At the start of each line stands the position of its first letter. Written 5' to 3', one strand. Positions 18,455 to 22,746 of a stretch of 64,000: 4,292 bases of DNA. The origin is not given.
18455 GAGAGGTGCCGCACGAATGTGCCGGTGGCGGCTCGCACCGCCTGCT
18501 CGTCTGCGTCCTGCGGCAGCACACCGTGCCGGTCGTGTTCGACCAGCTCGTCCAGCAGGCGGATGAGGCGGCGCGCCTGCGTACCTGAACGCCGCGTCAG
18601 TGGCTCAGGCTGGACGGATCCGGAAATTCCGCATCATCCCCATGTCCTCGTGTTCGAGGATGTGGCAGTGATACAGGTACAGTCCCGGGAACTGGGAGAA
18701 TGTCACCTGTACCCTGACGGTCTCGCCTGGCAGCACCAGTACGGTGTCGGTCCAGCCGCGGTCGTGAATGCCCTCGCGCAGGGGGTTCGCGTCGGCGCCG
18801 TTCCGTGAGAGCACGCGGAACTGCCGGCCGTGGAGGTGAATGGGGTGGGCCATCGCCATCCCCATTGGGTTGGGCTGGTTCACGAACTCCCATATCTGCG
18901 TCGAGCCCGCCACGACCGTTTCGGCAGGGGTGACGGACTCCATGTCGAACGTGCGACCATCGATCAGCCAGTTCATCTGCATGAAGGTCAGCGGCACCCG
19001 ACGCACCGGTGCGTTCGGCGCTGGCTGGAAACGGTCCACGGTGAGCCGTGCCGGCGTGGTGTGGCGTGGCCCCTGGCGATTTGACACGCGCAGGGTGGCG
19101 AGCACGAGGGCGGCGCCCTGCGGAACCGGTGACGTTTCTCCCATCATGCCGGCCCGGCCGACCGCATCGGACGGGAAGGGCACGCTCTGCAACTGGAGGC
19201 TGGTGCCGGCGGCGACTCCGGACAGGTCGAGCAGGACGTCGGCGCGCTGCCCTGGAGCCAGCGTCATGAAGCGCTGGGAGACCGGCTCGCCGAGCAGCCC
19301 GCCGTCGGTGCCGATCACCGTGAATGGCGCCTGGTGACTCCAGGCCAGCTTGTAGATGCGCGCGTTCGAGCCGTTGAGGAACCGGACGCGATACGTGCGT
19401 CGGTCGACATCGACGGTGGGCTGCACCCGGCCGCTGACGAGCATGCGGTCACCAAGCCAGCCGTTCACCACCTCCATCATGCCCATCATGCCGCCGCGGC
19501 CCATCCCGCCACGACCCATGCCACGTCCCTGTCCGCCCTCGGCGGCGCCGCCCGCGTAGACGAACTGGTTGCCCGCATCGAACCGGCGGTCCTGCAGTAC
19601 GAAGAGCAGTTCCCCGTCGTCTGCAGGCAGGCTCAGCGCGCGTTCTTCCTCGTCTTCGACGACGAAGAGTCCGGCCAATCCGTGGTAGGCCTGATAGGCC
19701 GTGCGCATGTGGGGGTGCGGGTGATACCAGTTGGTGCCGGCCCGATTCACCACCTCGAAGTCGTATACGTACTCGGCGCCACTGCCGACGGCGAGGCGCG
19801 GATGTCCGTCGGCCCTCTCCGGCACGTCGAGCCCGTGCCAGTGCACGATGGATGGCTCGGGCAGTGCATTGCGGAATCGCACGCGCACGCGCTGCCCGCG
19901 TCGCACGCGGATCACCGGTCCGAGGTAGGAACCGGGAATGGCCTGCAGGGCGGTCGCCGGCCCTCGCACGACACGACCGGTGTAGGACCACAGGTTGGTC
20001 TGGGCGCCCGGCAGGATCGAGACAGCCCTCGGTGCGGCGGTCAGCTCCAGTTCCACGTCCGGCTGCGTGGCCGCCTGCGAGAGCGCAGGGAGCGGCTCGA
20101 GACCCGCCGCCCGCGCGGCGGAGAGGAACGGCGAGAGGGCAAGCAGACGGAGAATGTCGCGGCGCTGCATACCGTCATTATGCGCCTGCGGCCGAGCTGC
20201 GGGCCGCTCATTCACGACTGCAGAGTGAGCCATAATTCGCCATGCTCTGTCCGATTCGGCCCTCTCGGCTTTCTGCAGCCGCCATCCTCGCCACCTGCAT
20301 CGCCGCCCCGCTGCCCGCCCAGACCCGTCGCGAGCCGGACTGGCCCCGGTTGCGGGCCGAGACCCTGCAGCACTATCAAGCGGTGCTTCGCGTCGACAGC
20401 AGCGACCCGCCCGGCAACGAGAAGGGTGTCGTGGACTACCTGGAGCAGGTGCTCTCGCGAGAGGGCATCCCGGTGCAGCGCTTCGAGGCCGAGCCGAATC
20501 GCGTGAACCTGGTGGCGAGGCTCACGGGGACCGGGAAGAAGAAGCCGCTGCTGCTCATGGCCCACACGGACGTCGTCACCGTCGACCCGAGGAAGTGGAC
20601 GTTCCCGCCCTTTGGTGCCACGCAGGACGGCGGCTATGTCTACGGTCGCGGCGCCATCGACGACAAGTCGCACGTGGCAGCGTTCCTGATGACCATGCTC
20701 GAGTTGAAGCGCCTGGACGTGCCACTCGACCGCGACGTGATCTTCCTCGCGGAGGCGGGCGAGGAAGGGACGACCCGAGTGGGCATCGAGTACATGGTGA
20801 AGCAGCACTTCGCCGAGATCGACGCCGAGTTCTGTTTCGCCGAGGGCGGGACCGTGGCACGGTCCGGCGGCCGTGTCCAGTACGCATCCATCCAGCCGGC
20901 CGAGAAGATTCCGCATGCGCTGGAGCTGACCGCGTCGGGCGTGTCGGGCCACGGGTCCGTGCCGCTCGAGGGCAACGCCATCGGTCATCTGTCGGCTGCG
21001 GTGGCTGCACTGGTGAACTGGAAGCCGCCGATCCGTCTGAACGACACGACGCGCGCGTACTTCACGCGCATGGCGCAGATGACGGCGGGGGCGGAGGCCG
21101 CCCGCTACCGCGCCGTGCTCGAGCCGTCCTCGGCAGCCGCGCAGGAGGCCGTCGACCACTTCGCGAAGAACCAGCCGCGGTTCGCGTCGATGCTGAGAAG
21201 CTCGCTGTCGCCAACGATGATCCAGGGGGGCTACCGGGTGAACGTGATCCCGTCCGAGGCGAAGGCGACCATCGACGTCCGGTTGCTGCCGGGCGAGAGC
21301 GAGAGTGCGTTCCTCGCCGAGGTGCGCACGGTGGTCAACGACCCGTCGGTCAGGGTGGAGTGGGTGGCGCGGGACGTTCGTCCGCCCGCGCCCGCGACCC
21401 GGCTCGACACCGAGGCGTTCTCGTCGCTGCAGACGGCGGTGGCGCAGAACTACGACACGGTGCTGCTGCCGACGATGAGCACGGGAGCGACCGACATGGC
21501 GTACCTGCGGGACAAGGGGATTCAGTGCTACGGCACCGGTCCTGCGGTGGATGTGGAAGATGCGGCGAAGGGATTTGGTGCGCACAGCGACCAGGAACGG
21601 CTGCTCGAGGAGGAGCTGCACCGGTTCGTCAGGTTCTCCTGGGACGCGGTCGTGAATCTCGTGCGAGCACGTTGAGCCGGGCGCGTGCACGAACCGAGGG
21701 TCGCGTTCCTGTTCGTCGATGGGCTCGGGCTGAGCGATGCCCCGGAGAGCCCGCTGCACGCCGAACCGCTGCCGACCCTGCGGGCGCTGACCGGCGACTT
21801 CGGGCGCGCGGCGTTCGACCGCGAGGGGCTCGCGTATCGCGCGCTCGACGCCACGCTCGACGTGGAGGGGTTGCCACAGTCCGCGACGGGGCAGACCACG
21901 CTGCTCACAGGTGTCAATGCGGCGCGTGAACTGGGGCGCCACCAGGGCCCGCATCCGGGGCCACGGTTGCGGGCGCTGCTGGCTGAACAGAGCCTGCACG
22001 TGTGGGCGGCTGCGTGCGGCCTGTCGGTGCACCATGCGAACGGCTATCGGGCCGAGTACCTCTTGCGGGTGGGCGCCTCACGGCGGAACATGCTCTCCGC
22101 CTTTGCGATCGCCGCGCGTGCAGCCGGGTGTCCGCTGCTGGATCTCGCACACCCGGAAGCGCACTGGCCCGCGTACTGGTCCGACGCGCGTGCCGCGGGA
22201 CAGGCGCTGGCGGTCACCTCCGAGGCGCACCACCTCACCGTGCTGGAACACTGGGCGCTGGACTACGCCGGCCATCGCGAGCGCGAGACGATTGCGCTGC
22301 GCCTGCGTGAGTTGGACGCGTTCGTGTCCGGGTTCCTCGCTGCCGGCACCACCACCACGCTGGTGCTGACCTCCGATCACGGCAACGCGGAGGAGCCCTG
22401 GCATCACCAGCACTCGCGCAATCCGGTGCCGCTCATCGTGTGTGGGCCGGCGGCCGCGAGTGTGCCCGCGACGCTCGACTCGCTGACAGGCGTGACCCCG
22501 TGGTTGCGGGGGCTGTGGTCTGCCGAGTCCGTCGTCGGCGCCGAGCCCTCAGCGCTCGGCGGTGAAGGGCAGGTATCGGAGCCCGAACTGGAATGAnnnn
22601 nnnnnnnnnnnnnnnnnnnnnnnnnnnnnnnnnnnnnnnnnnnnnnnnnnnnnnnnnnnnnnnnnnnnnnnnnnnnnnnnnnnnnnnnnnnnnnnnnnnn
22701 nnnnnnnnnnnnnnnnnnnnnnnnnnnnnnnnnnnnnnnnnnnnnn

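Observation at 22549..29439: BcsA-like/PilZ synthase, small TM-TPR protein and giant TPR + beta-barrel protein with no BcsB: candidate minimal c-di-GMP-gated exopolysaccharide secretion system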

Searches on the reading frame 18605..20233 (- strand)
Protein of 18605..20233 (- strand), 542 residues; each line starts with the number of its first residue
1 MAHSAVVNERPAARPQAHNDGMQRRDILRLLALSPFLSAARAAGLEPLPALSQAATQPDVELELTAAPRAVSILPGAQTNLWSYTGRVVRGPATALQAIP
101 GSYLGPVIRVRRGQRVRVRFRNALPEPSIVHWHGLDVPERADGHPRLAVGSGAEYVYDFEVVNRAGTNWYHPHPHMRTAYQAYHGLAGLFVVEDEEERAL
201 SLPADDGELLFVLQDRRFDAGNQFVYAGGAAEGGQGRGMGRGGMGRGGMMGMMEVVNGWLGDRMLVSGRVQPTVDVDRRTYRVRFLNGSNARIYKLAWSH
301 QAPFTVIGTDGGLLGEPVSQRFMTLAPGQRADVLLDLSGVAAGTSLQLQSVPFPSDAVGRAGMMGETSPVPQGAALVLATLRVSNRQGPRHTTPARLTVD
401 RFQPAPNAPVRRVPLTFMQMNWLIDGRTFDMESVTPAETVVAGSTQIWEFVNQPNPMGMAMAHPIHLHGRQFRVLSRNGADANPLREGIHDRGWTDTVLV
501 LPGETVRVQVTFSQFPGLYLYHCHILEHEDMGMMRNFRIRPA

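Call 10: search_protein_families(library=pfam, proteins=[window:18605-20233:-], max_evalue=0.001)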
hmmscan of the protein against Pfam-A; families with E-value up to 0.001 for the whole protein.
window:18605-20233:- (542 aa): 3 families
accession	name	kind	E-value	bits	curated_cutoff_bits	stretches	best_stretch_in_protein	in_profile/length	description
PF07732.21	Cu-oxidase_3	-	3e-30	105.2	21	1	92-196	13-118/119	Multicopper oxidase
PF07731.20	Cu-oxidase_2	-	2.7e-29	102.1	20.4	1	408-541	6-135/137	Multicopper oxidase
PF00394.28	Cu-oxidase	-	1.5e-08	35.3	21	0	278-337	65-122/157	Multicopper oxidase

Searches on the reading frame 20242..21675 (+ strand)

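Call 10: search_protein_families(library=pfam, proteins=[window:20242-21675:+], max_evalue=0.001)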
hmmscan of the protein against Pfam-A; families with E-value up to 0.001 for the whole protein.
window:20242-21675:+ (477 aa): 3 families
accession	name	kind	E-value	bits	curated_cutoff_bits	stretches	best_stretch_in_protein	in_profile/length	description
PF01546.33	Peptidase_M20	-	1.2e-25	91.1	24.6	1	104-464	1-198/206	Peptidase family M20/M25/M40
PF07687.19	M20_dimer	-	6.5e-15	55.4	21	1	227-370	9-104/107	Peptidase dimerisation domain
PF04389.22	Peptidase_M28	-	5.2e-10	39.8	21.3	1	89-188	1-79/193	Peptidase family M28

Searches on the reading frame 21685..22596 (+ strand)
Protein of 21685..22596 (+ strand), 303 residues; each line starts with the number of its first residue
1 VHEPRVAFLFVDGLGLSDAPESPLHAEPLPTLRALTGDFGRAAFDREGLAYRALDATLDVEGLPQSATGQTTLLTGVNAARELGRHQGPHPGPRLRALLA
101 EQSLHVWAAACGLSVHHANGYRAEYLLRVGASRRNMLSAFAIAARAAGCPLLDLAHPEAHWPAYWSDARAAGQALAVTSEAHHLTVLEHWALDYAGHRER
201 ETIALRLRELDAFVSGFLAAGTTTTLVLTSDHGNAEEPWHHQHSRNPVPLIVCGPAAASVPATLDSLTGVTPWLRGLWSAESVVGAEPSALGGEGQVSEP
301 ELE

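Call 10: search_protein_families(library=pfam, proteins=[window:21685-22596:+], max_evalue=0.001)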
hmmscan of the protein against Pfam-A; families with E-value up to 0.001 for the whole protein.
window:21685-22596:+ (303 aa): 2 families
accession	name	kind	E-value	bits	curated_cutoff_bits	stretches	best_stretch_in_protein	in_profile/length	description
PF01676.23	Metalloenzyme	-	4.4e-11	43.2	24.3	1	177-257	142-225/252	Metalloenzyme superfamily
PF01663.27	Phosphodiest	-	0.00084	19.5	23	0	174-238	157-225/342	Type I phosphodiesterase / nucleotide pyrophosphatase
